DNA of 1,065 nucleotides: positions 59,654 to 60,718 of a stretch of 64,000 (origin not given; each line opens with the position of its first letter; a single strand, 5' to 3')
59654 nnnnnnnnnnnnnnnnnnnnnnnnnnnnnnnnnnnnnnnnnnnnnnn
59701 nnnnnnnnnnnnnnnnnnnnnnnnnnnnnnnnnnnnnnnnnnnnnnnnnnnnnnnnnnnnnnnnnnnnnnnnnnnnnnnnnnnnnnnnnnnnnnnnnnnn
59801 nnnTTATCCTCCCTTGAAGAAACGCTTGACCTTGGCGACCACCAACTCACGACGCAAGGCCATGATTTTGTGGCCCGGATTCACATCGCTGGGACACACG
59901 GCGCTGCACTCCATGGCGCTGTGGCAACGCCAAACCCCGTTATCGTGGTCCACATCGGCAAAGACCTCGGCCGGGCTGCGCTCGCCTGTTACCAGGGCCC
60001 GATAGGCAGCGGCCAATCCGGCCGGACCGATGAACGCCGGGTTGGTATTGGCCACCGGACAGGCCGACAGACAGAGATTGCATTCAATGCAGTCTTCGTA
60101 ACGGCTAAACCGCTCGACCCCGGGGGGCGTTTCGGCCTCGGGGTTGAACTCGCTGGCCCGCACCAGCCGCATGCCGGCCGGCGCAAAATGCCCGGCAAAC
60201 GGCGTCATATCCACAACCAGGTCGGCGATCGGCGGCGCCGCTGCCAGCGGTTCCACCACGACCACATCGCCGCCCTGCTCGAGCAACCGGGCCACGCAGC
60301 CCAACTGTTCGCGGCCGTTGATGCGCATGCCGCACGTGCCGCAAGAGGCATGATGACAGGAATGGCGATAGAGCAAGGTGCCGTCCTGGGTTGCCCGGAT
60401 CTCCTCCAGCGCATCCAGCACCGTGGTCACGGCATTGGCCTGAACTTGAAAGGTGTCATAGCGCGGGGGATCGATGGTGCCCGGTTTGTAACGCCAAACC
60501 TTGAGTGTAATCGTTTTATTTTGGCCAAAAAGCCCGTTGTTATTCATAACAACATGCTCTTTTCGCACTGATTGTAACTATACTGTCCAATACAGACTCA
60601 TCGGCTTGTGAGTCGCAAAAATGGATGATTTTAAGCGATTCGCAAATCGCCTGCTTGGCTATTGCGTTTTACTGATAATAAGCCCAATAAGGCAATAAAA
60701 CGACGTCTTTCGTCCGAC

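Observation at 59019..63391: glpK-glpA followed directly by sdhB-sdhC-sdhD-like genes with no SdhA: candidate chimeric glycerol-3-phosphate:quinone oxidoreductase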

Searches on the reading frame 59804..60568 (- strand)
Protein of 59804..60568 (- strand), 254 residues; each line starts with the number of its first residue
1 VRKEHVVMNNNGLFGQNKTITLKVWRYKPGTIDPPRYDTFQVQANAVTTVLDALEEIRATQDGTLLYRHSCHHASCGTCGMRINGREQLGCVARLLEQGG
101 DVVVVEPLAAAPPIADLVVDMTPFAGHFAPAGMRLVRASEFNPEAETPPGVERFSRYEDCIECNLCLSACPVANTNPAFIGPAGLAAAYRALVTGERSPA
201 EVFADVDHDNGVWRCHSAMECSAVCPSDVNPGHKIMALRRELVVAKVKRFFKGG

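Call 3: search_protein_families(library=pfam, proteins=[window:59804-60568:-], max_evalue=0.01)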
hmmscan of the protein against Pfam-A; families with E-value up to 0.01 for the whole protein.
window:59804-60568:- (254 aa): 12 families
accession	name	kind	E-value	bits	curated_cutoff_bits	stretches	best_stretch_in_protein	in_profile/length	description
PF13085.11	Fer2_3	-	4.2e-28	97.9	27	1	21-124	1-105/107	2Fe-2S iron-sulfur cluster binding domain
PF13183.11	Fer4_8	-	1.3e-10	42.1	27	1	158-229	3-68/68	4Fe-4S dicluster domain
PF13187.11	Fer4_9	-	7.7e-07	29.5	27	1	151-172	34-49/52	4Fe-4S dicluster domain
PF13237.11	Fer4_10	-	9.5e-07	29.1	25.5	1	157-226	6-53/53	4Fe-4S dicluster domain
PF12838.12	Fer4_7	-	4.5e-06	27.5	27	1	160-229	2-52/52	4Fe-4S dicluster domain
PF13534.11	Fer4_17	-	5.2e-06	27.3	22.2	1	160-230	2-61/61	4Fe-4S dicluster domain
PF13484.11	Fer4_16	-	4.3e-05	24.6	30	1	160-227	2-65/66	4Fe-4S double cluster binding domain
PF00111.32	Fer2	-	0.00063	20.1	21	1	40-85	8-49/77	2Fe-2S iron-sulfur cluster binding domain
PF14697.11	Fer4_21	-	0.002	18.7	35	1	158-174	39-55/59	4Fe-4S dicluster domain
PF00037.32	Fer4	-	0.0025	18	21.1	1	157-172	5-20/24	4Fe-4S binding domain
PF12797.12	Fer4_2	-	0.007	16.7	24.5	1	158-172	8-22/22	4Fe-4S binding domain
PF12800.12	Fer4_4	-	0.0077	17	24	1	158-172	2-16/17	4Fe-4S binding domain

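Call 4: search_protein_families(library=ncbifam, proteins=[window:59804-60568:-], max_evalue=0.01)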
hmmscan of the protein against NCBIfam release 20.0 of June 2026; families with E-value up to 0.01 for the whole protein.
window:59804-60568:- (254 aa): 23 families
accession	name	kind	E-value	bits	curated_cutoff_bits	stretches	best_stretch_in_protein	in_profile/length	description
NF004616.0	PRK05950.1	subfamily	2.6e-55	187.2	228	1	17-245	3-236/238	succinate dehydrogenase iron-sulfur subunit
NF009226.0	PRK12576.1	equivalog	2.2e-53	181.7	344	1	16-244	6-239/317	succinate dehydrogenase/fumarate reductase iron-sulfur subunit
TIGR00384.1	dhsB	subfamily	7.4e-53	179.3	88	1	24-239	1-222/222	succinate dehydrogenase and fumarate reductase iron-sulfur protein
NF009051.0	PRK12385.1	equivalog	2.7e-45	154.7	333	1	16-236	3-226/244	succinate dehydrogenase/fumarate reductase iron-sulfur subunit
NF009227.0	PRK12577.1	equivalog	2.1e-41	141.7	349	1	20-246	3-242/330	succinate dehydrogenase/fumarate reductase iron-sulfur subunit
NF009225.0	PRK12575.1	subfamily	7e-37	127.1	443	1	18-243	3-231/235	succinate dehydrogenase/fumarate reductase iron-sulfur subunit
NF010071.0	PRK13552.1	equivalog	1.9e-35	122.3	264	1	17-247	2-240/241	fumarate reductase iron-sulfur subunit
NF004898.0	PRK06259.1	equivalog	2.7e-35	121.9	385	1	18-244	2-217/488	fumarate reductase (CoM/CoB) subunit TfrB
NF006391.0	PRK08640.1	equivalog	2.1e-26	92.4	244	1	17-252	4-249/254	succinate dehydrogenase iron-sulfur subunit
NF009052.0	PRK12386.1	equivalog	1.5e-24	86.5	256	1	19-231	4-219/255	succinate dehydrogenase/fumarate reductase iron-sulfur subunit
NF042952.1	MFR_FeS_SdhB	equivalog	9.5e-24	84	600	1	46-240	26-229/320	8-methylmenaquinol:fumarate reductase iron-sulfur subunit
NF005746.0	PRK07570.1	subfamily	1.3e-17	63.9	243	1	20-248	3-246/250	succinate dehydrogenase/fumarate reductase iron-sulfur subunit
NF008369.0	PRK11168.1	equivalog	2.1e-11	43.3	278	1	156-244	9-89/401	anaerobic glycerol-3-phosphate dehydrogenase subunit C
TIGR03379.1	glycerol3P_GlpC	equivalog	8.5e-09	34.6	279.9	1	157-241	4-80/397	anaerobic glycerol-3-phosphate dehydrogenase subunit GlpC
NF038018.1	qmoC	equivalog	2.3e-05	24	300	1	159-243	19-92/360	quinone-interacting membrane-bound oxidoreductase complex subunit QmoC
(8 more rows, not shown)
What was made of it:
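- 59804..60547 (-): SdhB' : SdhB/FrdB-type iron-sulfur subunit (247 aa) with ligands for [2Fe-2S], [4Fe-4S] and [3Fe-4S]. Fer2_3 + Fer4_8; TIGR00384 at 179 bits (calls 3, 4).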

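Call 9: find_homologous_proteins(query=window:59804-60547:-, max_evalue=1e-10)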
Query window:59804-60547:- (247 aa): 2820 proteins with E <= 1e-10 among 7299 candidates; the best 120 are listed.
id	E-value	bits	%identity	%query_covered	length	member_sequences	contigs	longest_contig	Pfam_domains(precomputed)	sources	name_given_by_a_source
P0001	7.6e-167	571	99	100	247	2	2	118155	PF12838.13,PF13534.12,PF13237.12,PF13183.12,PF13187.12,PF13085.12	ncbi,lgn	-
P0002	1.6e-153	527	90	100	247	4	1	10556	PF12838.13,PF13534.12,PF13237.12,PF13183.12,PF13187.12,PF13085.12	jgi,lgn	jgi:succinate dehydrogenase / fumarate reductase iron-sulfur subunit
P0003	1.0e-143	495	87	100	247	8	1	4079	PF12838.13,PF13534.12,PF13237.12,PF13183.12,PF13187.12,PF13085.12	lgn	-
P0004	1.8e-127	442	79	99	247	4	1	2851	PF12838.13,PF13534.12,PF13237.12,PF13183.12,PF13187.12,PF13085.12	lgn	-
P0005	3.7e-127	441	77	100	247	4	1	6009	PF13237.12,PF13183.12,PF13187.12,PF13085.12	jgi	jgi:succinate dehydrogenase / fumarate reductase iron-sulfur subunit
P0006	2.0e-122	426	74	100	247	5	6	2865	PF13534.12,PF13237.12,PF13183.12,PF13187.12,PF13085.12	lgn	-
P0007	1.4e-121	423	73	100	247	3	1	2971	PF13237.12,PF13183.12,PF13187.12,PF13085.12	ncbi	-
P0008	4.7e-113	395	70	96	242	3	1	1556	PF12838.13,PF13534.12,PF13237.12,PF13183.12,PF13187.12,PF13085.12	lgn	-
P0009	7.7e-104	365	65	99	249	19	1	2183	PF13484.12,PF12838.13,PF13534.12,PF13237.12,PF13183.12,PF13187.12,PF13085.12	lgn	-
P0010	5.8e-101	355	65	99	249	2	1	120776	PF13534.12,PF13237.12,PF13183.12,PF13187.12,PF13085.12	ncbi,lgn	-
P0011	9.2e-101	355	62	99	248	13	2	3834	PF12838.13,PF13237.12,PF13183.12,PF13187.12,PF13085.12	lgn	-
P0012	1.8e-100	354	61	99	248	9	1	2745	PF12838.13,PF13237.12,PF13183.12,PF13187.12,PF13085.12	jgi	-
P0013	1.7e-98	347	61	99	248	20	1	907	PF13237.12,PF13183.12,PF13085.12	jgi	-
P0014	2.1e-97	344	61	99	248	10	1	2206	PF13237.12,PF13183.12,PF13187.12,PF13085.12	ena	-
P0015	6.9e-95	335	59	99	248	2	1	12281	PF00111.33,PF12838.13,PF13183.12,PF13187.12,PF13085.12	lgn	-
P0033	1.9e-80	288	57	93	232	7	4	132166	PF00111.33,PF13534.12,PF13183.12,PF13085.12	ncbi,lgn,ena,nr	ncbi:MAG TPA: succinate dehydrogenase/fumarate reductase iron-sulfur subunit [Chloroflexi bacterium]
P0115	8.6e-76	273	56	90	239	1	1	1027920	PF00037.33,PF12838.13,PF13534.12,PF13183.12,PF13187.12,PF13085.12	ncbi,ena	-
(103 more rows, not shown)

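Call 10: find_encoding_contigs(protein=P0010, flank=8000, max_places=2)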
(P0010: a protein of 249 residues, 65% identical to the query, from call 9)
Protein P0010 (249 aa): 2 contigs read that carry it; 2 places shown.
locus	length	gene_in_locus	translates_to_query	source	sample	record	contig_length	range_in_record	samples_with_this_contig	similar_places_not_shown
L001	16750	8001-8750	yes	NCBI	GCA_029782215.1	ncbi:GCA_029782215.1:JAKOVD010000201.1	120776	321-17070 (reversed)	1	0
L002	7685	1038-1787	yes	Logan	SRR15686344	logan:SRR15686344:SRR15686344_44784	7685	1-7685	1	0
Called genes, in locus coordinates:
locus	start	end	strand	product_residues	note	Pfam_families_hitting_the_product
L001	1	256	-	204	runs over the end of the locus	PF05724:TPMT, PF13489:Methyltransf_23, PF13847:Methyltransf_31 (weak), PF08241:Methyltransf_11, PF08242:Methyltransf_12, PF13649:Methyltransf_25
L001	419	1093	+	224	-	-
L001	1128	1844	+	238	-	PF20582:UPF0758_N, PF04002:RadC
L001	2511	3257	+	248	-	PF00230:MIP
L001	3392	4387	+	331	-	PF02733:Dak1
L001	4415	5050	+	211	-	PF02734:Dak2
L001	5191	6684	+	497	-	PF00370:FGGY_N, PF02782:FGGY_C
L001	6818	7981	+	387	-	PF00070:Pyr_redox (faint), PF00890:FAD_binding_2 (faint), PF01266:DAO, PF01494:FAD_binding_3 (faint), PF07992:Pyr_redox_2 (weak), PF12831:FAD_oxidored (faint), PF13450:NAD_binding_8 (weak)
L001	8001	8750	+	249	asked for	PF13085:Fer2_3, PF13187:Fer4_9 (faint), PF13237:Fer4_10 (weak), PF13183:Fer4_8, PF13534:Fer4_17 (weak)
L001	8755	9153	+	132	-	PF01127:Sdh_cyt, PF02300:Fumarate_red_C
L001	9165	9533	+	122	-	PF01127:Sdh_cyt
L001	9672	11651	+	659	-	PF06874:FBPase_2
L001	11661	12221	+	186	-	PF13649:Methyltransf_25 (weak)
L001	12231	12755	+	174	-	PF01965:DJ-1_PfpI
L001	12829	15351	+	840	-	PF03610:EIIA-man, PF00381:PTS-HPr, PF05524:PEP-utilisers_N, PF00391:PEP-utilizers, PF02896:PEP-utilizers_C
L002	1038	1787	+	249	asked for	PF13085:Fer2_3, PF13187:Fer4_9 (faint), PF13237:Fer4_10 (weak), PF13183:Fer4_8, PF13534:Fer4_17 (weak)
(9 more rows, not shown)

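Call 11: find_encoding_contigs(protein=P0033, flank=8000, max_places=2)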
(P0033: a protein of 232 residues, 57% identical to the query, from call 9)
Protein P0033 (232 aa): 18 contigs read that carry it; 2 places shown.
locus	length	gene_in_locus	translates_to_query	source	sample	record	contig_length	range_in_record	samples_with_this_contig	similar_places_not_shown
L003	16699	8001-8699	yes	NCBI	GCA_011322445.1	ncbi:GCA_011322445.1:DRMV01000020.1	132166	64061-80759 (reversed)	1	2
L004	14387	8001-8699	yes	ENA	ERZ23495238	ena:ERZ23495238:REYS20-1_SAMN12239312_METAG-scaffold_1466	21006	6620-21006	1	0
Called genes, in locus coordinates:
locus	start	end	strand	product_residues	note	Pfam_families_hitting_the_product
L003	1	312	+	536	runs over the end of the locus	PF00128:Alpha-amylase, PF16657:Malt_amylase_C (faint), PF23915:SusG_C (weak)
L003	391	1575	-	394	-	PF13581:HATPase_c_2 (faint), PF00672:HAMP, PF00512:HisKA, PF02518:HATPase_c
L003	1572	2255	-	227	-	PF00072:Response_reg, PF00486:Trans_reg_C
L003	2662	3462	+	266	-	PF00230:MIP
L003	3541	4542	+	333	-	PF02733:Dak1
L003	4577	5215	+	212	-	PF02734:Dak2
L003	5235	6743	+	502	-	PF00370:FGGY_N, PF02782:FGGY_C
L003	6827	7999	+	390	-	PF00890:FAD_binding_2, PF01266:DAO, PF01494:FAD_binding_3 (weak), PF07992:Pyr_redox_2 (faint), PF13450:NAD_binding_8 (weak)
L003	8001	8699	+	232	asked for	PF13085:Fer2_3, PF00111:Fer2 (weak), PF13183:Fer4_8, PF13534:Fer4_17 (weak)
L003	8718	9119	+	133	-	PF01127:Sdh_cyt, PF02300:Fumarate_red_C (weak)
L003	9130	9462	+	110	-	PF01127:Sdh_cyt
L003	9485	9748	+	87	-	-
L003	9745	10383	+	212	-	PF00398:RrnaAD (weak), PF13649:Methyltransf_25 (weak)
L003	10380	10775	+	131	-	PF03610:EIIA-man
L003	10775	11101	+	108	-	PF00381:PTS-HPr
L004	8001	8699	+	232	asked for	PF13085:Fer2_3, PF00111:Fer2 (weak), PF13183:Fer4_8, PF13534:Fer4_17 (weak)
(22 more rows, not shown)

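Call 12: find_encoding_contigs(protein=P0115, flank=8000, max_places=2)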
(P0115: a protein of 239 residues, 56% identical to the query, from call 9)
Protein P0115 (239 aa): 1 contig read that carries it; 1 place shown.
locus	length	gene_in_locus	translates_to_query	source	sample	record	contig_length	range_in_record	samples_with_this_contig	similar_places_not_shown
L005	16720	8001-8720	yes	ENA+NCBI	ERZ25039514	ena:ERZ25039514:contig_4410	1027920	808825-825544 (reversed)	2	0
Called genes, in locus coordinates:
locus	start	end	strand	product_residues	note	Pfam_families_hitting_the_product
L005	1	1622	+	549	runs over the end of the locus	PF26965:MimR_N, PF01590:GAF, PF08448:PAS_4 (faint), PF00989:PAS, PF00158:Sigma54_activat, PF14532:Sigma54_activ_2, PF07728:AAA_5 (faint)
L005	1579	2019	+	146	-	PF25601:AAA_lid_14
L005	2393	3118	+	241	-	PF00230:MIP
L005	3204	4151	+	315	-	PF02733:Dak1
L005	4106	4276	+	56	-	PF02733:Dak1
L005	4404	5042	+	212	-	PF02734:Dak2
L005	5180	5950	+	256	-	PF00370:FGGY_N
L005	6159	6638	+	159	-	PF02782:FGGY_C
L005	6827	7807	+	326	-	PF00890:FAD_binding_2 (faint), PF01266:DAO, PF01494:FAD_binding_3 (faint)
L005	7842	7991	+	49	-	-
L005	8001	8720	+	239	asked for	PF13085:Fer2_3, PF12838:Fer4_7 (faint), PF13534:Fer4_17 (faint), PF13187:Fer4_9 (faint), PF00037:Fer4 (weak), PF13183:Fer4_8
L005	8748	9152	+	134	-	PF01127:Sdh_cyt, PF02300:Fumarate_red_C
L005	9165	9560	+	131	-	PF01127:Sdh_cyt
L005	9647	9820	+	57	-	-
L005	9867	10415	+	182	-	-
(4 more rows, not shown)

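Call 17: search_solved_structures(query=window:59804-60547:-, show_alignments=2, max_evalue=0.00001)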
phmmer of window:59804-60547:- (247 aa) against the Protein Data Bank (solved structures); distinct sequences matched with E-value up to 0.00001: 25.
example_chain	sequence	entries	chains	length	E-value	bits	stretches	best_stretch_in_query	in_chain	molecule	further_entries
1kf6_B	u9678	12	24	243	1e-36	130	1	10-229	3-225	FUMARATE REDUCTASE IRON-SULFUR PROTEIN | Fumarate reductase iron-sulfur subunit | Fumarate reductase (Anaerobic), Fe-S subunit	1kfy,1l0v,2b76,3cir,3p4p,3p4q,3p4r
1nek_B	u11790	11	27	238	2.1e-35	125.6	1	15-232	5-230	Succinate dehydrogenase iron-sulfur protein | SUCCINATE DEHYDROGENASE IRON-SULFUR SUBUNIT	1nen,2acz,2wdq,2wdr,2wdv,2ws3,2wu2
2wp9_B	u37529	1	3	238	5.3e-34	121.1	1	15-232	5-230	SUCCINATE DEHYDROGENASE IRON-SULFUR SUBUNIT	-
9fq7_2N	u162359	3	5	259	1.6e-33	119.5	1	14-236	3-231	Succinate dehydrogenase [ubiquinone] iron-sulfur subunit, mitochondrial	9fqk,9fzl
9kpt_B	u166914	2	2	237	7.3e-32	114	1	14-236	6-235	Succinate dehydrogenase [ubiquinone] iron-sulfur subunit, mitochondrial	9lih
9qdl_B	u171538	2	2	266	9.7e-32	113.7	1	13-236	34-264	Succinate dehydrogenase [ubiquinone] iron-sulfur subunit, mitochondrial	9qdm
9kps_B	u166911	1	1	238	1.1e-31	113.5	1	14-235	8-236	Succinate dehydrogenase [ubiquinone] iron-sulfur subunit, mitochondrial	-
9kq3_B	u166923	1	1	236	1.2e-31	113.4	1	14-235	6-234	Succinate dehydrogenase [ubiquinone] iron-sulfur subunit, mitochondrial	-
9lig_B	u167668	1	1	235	1.4e-31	113.1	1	14-235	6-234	Succinate dehydrogenase [ubiquinone] iron-sulfur subunit, mitochondrial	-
6lum_B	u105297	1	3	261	1.1e-30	110.2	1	13-238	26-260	Succinate dehydrogenase subunit B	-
3abv_B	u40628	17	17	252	1.7e-29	106.3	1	16-242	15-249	Succinate dehydrogenase [ubiquinone] iron-sulfur subunit, mitochondrial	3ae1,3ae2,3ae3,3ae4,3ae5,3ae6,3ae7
1zoy_B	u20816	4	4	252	1.7e-29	106.3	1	16-242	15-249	Iron-sulfur protein | Succinate dehydrogenase [ubiquinone] iron-sulfur subunit, mitochondrial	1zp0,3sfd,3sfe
4ytp_B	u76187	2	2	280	2.2e-29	105.9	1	16-242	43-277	Succinate dehydrogenase [ubiquinone] iron-sulfur subunit, mitochondrial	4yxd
8gs8_B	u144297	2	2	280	3.9e-29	105.1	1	16-242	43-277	Succinate dehydrogenase [ubiquinone] iron-sulfur subunit, mitochondrial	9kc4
3vr8_B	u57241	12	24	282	5e-28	101.5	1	13-239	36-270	Iron-sulfur subunit of succinate dehydrogenase | Succinate dehydrogenase [ubiquinone] iron-sulfur subunit, mitochondrial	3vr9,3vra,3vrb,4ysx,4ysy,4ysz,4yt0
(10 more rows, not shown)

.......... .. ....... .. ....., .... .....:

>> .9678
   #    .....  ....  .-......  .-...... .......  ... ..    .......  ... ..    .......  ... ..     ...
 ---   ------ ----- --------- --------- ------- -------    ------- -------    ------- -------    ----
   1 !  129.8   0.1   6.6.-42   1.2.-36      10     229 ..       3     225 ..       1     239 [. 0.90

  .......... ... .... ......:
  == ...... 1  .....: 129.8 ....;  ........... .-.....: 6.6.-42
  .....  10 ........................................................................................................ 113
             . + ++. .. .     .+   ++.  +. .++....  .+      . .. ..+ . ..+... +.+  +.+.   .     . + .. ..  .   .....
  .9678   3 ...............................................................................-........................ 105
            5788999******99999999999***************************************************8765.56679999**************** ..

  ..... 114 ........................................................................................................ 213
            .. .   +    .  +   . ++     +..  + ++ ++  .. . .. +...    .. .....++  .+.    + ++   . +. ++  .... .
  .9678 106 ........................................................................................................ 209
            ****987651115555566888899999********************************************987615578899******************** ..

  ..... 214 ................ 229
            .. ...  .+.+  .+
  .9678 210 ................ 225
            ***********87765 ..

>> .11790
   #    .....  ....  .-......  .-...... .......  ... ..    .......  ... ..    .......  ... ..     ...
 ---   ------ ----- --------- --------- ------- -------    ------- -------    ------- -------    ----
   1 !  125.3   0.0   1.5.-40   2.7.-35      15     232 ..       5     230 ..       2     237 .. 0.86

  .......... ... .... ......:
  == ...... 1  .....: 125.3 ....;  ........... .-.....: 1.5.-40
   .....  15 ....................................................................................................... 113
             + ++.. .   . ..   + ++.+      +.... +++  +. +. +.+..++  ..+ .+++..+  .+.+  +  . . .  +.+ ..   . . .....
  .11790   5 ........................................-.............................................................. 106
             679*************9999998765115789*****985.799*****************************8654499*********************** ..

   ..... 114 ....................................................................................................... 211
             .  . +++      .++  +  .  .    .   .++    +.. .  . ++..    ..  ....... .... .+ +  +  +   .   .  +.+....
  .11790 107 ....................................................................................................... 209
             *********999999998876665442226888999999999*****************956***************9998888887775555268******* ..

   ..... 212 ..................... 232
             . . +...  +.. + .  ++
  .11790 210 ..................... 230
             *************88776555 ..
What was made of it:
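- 59804..60547 (-): Full-length match to E. coli FrdB (E 1e-36) and SdhB (call 17).
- SdhB' is marginally closer to E. coli FrdB than to SdhB (call 17).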

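Call 20: find_related_loci(query=A1, collection=genome_contigs, flank=6000)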
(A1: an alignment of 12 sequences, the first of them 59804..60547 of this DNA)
Query A1 (247 aa) in genome_contigs; peptide patterns used: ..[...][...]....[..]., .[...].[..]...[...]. (x = any residue, [..] = any of these).
600 stretches matched a pattern (row limit reached: there are more); 239 encode a relative of the query (tblastn E <= 1e-3); the best 80 are kept; 80 distinct loci.
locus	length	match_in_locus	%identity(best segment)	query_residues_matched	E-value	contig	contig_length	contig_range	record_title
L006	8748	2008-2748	88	1-247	2e-147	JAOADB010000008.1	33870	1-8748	MAG: Caldilineales bacterium isolate SKW222 NODE_7_length_33870_cov_2.890599, whole genome shotgun sequence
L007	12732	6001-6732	60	1-244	3e-102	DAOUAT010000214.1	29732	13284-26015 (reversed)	MAG TPA_asm: Anaerolineae bacterium isolate H66_683 k113_399639, whole genome shotgun sequence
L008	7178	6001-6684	63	13-240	2e-99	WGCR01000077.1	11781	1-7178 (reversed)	MAG: Anaerolineae bacterium isolate S145_12 k151_130446, whole genome shotgun sequence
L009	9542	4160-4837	62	13-239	2e-91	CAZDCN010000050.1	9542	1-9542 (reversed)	MAG TPA_asm: uncultured Caldilineales bacterium isolate SRP163575_co3_218 genome assembly, contig: NODE_7931_length_9542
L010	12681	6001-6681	57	13-239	7e-82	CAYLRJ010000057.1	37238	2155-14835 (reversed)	MAG TPA_asm: uncultured Anaerolineaceae bacterium isolate binchicken_co219_197 genome assembly, contig: k141_1261417, wh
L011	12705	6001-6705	57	10-244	6e-81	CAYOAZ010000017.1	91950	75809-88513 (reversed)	MAG TPA_asm: uncultured Anaerolineae bacterium isolate binchicken_co219_180 genome assembly, contig: k141_1486127, whole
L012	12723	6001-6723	53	4-244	5e-80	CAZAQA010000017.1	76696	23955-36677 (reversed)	MAG TPA_asm: uncultured Anaerolineae bacterium isolate binchicken_co64_79 genome assembly, contig: NODE_148_length_76696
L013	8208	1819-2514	56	8-239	5e-80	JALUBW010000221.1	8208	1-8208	MAG: Anaerolineales bacterium isolate S143_maxbin2_scaf2bin.042 S143_NODE_6934_length_8208_cov_107.701646, whole genome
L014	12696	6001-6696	56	8-239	6e-80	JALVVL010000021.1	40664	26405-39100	MAG: Anaerolineales bacterium isolate M10_metabat1_scaf2bin.023 M10_NODE_310_length_40664_cov_13.731209, whole genome sh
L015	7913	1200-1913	53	10-247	1e-79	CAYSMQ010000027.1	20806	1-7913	MAG TPA_asm: uncultured Ardenticatenaceae bacterium isolate SRP304980_co1_287 genome assembly, contig: NODE_1100_length_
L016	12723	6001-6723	52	7-247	1e-78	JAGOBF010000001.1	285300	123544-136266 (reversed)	MAG: Promineifilum sp. isolate Go_SlAct_bin_419 Go_SlAct_37_length_285300_cov_7.513892, whole genome shotgun sequence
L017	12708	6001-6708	54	11-246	2e-78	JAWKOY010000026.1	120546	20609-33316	MAG: Chloroflexota bacterium isolate ABC2.26 ABC2.26.fa-26, whole genome shotgun sequence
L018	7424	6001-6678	58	10-236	2e-77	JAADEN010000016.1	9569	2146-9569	MAG: Chloroflexota bacterium isolate L_MetaBat.219 contig-127_8811, whole genome shotgun sequence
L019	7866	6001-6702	54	13-246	3e-77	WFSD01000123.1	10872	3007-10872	MAG: Anaerolineae bacterium isolate S016_19 k151_221674, whole genome shotgun sequence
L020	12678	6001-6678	53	14-235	3e-77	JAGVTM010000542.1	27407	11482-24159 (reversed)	MAG: Chloroflexota bacterium isolate THP_Bin_29 THP_Bin_29_scaffold_307, whole genome shotgun sequence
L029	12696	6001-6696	52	11-240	5e-71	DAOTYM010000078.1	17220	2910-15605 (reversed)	MAG TPA_asm: Anaerolineae bacterium isolate H25_343 k127_1881877, whole genome shotgun sequence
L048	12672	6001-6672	46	11-235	1e-64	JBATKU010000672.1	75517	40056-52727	MAG: Desulfobacterales bacterium isolate MFD10234_ilm_asm_bin6 k127_113965, whole genome shotgun sequence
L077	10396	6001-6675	46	11-236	5e-60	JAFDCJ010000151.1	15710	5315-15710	MAG: Deltaproteobacteria bacterium isolate MB3D_Bin_18 MB3D_Bin_18_MB3D_0306_000000797358, whole genome shotgun sequence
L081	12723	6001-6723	42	13-247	4e-59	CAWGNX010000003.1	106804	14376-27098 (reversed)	MAG: uncultured Chloroflexia bacterium isolate MFD09779.bin.1.231 genome assembly, contig: contig_32767, whole genome sh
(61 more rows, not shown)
